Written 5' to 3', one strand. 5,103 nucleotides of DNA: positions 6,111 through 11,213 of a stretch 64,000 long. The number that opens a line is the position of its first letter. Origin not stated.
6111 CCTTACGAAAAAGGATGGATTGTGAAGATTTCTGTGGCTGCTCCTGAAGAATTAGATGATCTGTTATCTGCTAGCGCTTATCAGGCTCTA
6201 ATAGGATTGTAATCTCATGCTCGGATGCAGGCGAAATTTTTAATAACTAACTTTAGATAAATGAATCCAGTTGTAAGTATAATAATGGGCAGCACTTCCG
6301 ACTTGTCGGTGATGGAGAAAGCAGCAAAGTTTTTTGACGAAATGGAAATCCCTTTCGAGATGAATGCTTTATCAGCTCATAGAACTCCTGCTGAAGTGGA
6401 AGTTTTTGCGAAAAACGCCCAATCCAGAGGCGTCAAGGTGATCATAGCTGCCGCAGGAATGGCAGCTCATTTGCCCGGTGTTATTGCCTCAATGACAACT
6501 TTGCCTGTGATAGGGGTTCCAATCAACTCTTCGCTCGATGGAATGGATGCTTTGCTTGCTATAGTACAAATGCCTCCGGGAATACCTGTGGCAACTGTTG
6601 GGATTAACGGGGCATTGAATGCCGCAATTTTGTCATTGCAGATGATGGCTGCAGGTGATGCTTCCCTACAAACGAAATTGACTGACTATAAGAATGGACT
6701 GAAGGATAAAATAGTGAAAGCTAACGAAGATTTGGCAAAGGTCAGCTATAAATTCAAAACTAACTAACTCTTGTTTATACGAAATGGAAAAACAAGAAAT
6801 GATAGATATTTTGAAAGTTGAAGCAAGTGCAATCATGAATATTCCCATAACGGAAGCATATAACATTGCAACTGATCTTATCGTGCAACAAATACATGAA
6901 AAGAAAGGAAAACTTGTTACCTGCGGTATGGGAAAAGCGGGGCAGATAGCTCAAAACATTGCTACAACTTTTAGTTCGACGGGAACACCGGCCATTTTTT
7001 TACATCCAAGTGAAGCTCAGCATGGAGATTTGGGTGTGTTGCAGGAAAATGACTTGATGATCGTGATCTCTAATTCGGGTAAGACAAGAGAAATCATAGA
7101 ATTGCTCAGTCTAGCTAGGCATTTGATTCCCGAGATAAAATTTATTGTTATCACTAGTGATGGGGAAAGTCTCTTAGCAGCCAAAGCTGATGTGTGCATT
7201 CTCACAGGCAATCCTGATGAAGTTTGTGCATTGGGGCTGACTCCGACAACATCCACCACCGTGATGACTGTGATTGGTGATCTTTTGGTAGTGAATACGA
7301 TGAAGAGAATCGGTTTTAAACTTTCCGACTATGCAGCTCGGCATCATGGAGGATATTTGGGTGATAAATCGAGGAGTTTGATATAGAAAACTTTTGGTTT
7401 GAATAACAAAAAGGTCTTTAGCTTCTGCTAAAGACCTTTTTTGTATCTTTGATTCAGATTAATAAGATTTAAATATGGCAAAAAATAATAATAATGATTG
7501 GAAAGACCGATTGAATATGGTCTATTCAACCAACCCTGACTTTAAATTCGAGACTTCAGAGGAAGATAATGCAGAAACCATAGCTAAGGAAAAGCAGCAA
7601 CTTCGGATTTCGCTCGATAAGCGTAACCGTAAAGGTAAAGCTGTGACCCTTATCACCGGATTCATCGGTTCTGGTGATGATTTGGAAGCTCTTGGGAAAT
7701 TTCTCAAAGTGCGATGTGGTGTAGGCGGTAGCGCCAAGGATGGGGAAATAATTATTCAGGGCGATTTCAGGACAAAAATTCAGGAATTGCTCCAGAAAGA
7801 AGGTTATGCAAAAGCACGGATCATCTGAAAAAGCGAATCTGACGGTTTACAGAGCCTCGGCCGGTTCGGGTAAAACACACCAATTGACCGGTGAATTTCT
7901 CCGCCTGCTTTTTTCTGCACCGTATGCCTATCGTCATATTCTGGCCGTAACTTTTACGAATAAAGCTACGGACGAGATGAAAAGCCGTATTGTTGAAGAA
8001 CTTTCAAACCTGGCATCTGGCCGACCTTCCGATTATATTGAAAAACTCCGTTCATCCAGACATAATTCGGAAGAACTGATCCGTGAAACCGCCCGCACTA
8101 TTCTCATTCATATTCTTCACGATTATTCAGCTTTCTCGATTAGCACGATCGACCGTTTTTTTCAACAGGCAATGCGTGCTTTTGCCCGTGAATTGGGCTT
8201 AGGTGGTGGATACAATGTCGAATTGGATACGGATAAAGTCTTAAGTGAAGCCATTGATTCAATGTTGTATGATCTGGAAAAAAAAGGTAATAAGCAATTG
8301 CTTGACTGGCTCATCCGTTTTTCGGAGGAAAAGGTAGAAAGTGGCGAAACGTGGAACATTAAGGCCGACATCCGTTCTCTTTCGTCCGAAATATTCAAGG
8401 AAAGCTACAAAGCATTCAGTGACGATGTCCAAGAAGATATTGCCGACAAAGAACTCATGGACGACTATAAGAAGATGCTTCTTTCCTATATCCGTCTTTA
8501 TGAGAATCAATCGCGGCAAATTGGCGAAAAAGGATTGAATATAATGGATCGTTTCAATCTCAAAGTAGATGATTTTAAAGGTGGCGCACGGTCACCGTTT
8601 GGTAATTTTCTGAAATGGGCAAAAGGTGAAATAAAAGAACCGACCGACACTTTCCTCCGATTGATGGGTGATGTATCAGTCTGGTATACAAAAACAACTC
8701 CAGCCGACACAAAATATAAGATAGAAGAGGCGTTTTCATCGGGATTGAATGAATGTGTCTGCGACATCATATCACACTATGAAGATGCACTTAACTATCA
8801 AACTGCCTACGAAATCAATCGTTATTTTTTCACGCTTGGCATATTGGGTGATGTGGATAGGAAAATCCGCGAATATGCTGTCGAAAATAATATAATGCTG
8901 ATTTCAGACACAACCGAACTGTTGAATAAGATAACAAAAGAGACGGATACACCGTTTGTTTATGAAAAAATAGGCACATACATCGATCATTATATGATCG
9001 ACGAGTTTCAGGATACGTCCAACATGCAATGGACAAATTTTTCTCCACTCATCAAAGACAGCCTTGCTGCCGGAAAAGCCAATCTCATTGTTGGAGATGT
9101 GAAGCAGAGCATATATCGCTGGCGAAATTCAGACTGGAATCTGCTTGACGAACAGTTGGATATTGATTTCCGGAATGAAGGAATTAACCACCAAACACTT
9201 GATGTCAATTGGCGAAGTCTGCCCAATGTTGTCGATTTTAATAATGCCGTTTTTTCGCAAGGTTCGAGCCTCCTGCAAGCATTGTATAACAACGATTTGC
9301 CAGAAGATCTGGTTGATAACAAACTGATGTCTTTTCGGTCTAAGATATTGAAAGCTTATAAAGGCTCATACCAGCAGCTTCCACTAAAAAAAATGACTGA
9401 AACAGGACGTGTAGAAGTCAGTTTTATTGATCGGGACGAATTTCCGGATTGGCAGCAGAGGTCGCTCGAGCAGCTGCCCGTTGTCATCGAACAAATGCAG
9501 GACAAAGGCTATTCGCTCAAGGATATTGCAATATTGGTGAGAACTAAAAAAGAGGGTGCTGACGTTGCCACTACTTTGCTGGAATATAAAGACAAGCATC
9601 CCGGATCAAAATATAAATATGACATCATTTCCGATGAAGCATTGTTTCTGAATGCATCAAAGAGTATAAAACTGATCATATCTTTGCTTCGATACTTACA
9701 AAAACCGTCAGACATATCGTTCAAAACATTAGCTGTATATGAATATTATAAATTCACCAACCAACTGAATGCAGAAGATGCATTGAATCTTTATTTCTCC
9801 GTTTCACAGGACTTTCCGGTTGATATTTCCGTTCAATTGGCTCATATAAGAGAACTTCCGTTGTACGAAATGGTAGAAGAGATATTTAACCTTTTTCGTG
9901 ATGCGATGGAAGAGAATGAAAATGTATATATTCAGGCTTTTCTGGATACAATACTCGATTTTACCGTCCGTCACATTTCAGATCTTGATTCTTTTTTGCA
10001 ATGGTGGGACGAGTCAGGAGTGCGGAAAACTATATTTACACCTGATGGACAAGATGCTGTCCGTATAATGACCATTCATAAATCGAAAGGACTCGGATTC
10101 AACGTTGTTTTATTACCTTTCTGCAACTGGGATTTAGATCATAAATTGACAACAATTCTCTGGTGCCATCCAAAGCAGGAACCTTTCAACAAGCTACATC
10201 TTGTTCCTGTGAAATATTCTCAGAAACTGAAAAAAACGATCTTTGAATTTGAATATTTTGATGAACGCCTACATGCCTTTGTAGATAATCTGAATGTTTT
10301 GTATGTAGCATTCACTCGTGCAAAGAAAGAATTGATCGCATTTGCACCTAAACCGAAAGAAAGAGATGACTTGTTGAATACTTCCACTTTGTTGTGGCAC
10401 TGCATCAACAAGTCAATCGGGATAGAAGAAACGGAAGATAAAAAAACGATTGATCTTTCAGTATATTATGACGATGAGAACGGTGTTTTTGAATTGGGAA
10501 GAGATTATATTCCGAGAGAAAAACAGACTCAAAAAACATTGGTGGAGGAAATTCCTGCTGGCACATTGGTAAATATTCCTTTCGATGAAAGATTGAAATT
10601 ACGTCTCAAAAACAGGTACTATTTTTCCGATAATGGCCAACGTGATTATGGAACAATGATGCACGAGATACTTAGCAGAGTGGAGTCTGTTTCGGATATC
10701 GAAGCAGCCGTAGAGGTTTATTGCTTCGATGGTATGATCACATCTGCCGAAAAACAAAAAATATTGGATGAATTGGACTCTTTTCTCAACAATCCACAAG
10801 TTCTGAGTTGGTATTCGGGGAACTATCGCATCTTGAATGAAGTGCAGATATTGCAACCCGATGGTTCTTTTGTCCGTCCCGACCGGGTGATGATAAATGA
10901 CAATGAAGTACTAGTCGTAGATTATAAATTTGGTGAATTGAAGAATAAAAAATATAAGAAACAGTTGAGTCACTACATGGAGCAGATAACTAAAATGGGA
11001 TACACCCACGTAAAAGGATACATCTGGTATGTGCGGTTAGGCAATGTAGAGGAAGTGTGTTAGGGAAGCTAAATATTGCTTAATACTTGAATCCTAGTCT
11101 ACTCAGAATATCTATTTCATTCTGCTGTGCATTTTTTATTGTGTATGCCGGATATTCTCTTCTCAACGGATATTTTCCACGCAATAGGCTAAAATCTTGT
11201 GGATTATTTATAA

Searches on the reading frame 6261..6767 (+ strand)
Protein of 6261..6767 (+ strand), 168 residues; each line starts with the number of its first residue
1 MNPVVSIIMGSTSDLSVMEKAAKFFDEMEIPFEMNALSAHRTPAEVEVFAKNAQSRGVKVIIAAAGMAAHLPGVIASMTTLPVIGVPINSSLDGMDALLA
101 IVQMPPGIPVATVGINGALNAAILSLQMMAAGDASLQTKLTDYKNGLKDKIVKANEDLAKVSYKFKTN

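Call 53: search_protein_families(library=pfam, max_evalue=0.00001, proteins=[window:6261-6767:+])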
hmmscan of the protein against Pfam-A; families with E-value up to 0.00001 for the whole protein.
window:6261-6767:+ (168 aa): 1 family
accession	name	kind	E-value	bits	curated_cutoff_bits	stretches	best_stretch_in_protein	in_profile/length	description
PF00731.26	AIRC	-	8.1e-61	204.3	30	1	5-149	2-147/148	AIR carboxylase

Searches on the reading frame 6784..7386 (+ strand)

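Call 53: search_protein_families(library=pfam, max_evalue=0.00001, proteins=[window:6784-7386:+])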
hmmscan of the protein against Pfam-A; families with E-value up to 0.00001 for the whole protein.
window:6784-7386:+ (200 aa): 2 families
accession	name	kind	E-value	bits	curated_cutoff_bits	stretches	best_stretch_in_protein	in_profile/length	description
PF01380.27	SIS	-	9.8e-21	74.4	25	1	39-170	4-130/131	SIS domain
PF13580.11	SIS_2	-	2.4e-06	28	27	0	86-125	101-138/138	SIS domain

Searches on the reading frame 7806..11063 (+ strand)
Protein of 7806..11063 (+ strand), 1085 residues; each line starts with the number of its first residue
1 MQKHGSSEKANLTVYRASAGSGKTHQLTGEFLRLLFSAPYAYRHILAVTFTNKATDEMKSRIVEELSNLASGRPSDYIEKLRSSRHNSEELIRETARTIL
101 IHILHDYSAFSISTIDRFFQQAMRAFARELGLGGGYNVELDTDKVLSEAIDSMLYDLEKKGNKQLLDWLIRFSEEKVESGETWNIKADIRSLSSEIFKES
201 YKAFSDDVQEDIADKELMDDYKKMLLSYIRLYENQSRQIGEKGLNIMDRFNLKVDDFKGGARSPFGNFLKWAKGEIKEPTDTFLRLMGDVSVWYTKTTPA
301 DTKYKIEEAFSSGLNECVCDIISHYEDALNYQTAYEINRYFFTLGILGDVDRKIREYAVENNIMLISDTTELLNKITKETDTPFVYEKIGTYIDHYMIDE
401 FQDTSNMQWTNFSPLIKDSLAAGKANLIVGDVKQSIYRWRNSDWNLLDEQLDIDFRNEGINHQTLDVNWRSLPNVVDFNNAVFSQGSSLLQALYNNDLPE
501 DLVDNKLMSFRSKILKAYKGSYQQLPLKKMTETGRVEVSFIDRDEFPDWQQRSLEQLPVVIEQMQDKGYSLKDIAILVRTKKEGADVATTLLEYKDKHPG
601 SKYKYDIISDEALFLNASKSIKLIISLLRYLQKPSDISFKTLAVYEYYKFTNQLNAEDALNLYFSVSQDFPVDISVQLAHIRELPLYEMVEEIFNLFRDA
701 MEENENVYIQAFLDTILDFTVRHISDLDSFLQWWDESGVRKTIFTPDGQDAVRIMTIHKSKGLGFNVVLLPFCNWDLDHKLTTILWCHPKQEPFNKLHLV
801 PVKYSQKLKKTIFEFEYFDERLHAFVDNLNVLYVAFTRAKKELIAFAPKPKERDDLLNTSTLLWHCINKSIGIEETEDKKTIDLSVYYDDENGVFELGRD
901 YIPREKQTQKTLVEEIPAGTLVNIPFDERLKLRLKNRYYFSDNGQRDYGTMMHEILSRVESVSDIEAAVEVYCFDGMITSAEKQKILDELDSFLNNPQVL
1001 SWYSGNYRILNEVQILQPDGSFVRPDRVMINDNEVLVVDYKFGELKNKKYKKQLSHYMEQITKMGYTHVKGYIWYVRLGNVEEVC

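Call 53: search_protein_families(library=pfam, max_evalue=0.00001, proteins=[window:7806-11063:+])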
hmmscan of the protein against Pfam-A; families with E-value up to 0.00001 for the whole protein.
window:7806-11063:+ (1085 aa): 4 families
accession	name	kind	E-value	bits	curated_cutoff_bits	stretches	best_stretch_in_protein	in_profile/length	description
PF00580.27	UvrD-helicase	-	1.1e-34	120.9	23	2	16-236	19-203/271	UvrD/REP helicase N-terminal domain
PF13361.12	UvrD_C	-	2e-15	57.5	25.6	1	749-844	284-344/350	UvrD-like helicase C-terminal domain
PF13245.12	AAA_19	-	2.8e-08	34.5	25.1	0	11-70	12-69/134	AAA domain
PF13538.12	UvrD_C_2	-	2.2e-07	31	27.4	0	827-844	33-50/52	UvrD-like helicase C-terminal domain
